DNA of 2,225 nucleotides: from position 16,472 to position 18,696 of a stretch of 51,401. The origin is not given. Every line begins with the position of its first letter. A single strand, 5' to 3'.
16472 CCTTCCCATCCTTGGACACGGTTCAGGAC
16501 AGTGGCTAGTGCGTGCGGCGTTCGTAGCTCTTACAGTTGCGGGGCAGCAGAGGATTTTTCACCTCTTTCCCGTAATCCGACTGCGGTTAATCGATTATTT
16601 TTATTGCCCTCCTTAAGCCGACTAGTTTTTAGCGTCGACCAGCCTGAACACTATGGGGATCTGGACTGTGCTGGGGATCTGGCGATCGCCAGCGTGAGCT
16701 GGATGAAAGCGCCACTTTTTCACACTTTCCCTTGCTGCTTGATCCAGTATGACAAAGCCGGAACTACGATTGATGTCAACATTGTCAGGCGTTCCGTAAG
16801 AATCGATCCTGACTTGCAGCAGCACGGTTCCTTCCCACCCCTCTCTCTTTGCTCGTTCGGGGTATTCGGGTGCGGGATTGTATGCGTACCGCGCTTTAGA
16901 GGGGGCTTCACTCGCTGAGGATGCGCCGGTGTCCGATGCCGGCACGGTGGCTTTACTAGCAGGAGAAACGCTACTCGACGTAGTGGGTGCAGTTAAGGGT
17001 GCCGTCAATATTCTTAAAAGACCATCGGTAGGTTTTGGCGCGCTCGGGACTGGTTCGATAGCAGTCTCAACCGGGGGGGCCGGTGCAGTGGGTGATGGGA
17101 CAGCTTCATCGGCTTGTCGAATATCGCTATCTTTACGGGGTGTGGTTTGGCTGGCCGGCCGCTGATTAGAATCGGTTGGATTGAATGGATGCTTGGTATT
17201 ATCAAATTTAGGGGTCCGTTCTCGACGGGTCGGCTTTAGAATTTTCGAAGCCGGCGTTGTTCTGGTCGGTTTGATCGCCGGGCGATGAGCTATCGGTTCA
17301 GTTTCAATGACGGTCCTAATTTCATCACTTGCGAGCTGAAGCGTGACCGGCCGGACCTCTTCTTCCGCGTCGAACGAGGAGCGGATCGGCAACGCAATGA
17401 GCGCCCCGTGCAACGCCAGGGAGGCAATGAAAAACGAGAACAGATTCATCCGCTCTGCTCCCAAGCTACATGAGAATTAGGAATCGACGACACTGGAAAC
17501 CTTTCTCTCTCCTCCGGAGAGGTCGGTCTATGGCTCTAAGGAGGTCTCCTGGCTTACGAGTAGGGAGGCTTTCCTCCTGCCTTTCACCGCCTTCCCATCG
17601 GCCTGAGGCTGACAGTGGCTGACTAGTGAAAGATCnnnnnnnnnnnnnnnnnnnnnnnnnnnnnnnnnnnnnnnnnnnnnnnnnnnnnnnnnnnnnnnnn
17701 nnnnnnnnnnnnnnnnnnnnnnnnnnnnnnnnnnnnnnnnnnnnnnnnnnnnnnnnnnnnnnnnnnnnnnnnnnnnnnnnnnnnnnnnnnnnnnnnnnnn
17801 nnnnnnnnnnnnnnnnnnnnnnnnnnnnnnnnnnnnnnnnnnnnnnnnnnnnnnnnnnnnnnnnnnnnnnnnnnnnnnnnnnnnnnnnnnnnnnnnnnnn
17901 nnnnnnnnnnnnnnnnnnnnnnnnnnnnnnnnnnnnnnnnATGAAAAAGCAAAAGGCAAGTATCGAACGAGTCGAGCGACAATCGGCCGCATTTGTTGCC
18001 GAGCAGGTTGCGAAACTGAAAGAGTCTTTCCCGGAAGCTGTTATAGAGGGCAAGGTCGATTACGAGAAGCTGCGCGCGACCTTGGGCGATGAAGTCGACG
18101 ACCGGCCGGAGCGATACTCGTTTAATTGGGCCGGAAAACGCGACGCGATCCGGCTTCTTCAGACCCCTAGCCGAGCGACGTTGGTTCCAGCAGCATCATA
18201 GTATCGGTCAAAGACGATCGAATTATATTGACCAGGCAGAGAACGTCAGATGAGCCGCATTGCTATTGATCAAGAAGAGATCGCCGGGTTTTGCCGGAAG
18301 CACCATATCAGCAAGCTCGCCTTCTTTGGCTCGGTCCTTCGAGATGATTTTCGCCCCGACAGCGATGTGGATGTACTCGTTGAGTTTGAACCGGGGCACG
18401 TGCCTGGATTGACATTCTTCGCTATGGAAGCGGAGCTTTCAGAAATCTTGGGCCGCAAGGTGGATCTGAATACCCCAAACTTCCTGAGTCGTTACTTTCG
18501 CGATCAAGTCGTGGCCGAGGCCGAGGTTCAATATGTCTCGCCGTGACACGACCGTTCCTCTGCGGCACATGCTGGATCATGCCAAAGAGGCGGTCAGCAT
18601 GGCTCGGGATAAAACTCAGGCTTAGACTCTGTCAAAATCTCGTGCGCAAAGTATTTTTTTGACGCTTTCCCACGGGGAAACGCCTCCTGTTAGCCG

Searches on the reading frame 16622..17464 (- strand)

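Call 9: search_protein_families(library=pfam, proteins=[window:16622-17464:-], max_evalue=0.01)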
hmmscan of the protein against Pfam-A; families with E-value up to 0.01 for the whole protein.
window:16622-17464:- (280 aa): 1 family
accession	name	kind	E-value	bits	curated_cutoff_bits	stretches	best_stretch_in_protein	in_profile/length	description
PF03544.19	TonB_C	-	2.1e-23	83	24.6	1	197-275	1-79/79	Gram-negative bacterial TonB protein C-terminal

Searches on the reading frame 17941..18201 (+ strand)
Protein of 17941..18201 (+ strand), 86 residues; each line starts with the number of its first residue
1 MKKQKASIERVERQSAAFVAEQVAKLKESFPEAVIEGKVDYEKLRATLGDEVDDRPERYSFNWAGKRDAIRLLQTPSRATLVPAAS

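Call 78: search_protein_families(library=pfam, proteins=[window:17941-18201:+], max_evalue=0.01)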
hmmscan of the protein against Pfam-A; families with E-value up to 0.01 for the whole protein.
window:17941-18201:+ (86 aa): 0 families

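Call 91: search_protein_families(library=padloc, proteins=[window:17941-18201:+], max_evalue=0.001)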
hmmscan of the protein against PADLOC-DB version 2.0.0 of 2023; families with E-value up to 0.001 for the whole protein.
window:17941-18201:+ (86 aa): 3 families
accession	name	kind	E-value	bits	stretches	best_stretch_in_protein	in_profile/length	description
PDLC03634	MTase_III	-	7.6e-20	69.3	1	9-84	3-83/621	Type III methyltransferase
PDLC03637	MTase_III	-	9.4e-12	42.3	1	10-84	38-110/513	Type III methyltransferase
PDLC03641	MTase_III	-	0.00036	17.2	1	17-83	13-90/657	Type III methyltransferase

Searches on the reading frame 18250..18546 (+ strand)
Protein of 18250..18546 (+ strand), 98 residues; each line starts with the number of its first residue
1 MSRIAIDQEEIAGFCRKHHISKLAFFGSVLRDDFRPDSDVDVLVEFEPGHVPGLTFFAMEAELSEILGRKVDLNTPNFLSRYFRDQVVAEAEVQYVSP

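Call 78: search_protein_families(library=pfam, proteins=[window:18250-18546:+], max_evalue=0.01)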
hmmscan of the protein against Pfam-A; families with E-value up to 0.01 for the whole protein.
window:18250-18546:+ (98 aa): 2 families
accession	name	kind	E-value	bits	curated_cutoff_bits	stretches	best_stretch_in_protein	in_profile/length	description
PF01909.29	NTP_transf_2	-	4.1e-13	50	21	1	13-89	6-88/93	Nucleotidyltransferase domain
PF18765.7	Polbeta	-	3.1e-11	43.7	26.9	1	9-93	1-86/93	Polymerase beta, Nucleotidyltransferase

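Call 91: search_protein_families(library=padloc, proteins=[window:18250-18546:+], max_evalue=0.001)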
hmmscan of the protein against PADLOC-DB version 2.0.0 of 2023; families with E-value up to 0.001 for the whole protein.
window:18250-18546:+ (98 aa): 6 families
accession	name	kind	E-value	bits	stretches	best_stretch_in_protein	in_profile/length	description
PDLC04902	PDC-S09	-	1.7e-28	96.8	1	4-93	5-94/97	-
PDLC04904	PDC-S09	-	2.7e-24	83.4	1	4-91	9-95/104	-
PDLC04905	PDC-S09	-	5.1e-24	82.6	1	3-95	4-99/101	-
PDLC04906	PDC-S09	-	2.6e-19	67.4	1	8-92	12-96/98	-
PDLC04903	PDC-S09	-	3.5e-06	25.3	1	18-44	24-50/108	-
PDLC04907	PDC-S09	-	4.5e-05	21.5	1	16-47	23-54/114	-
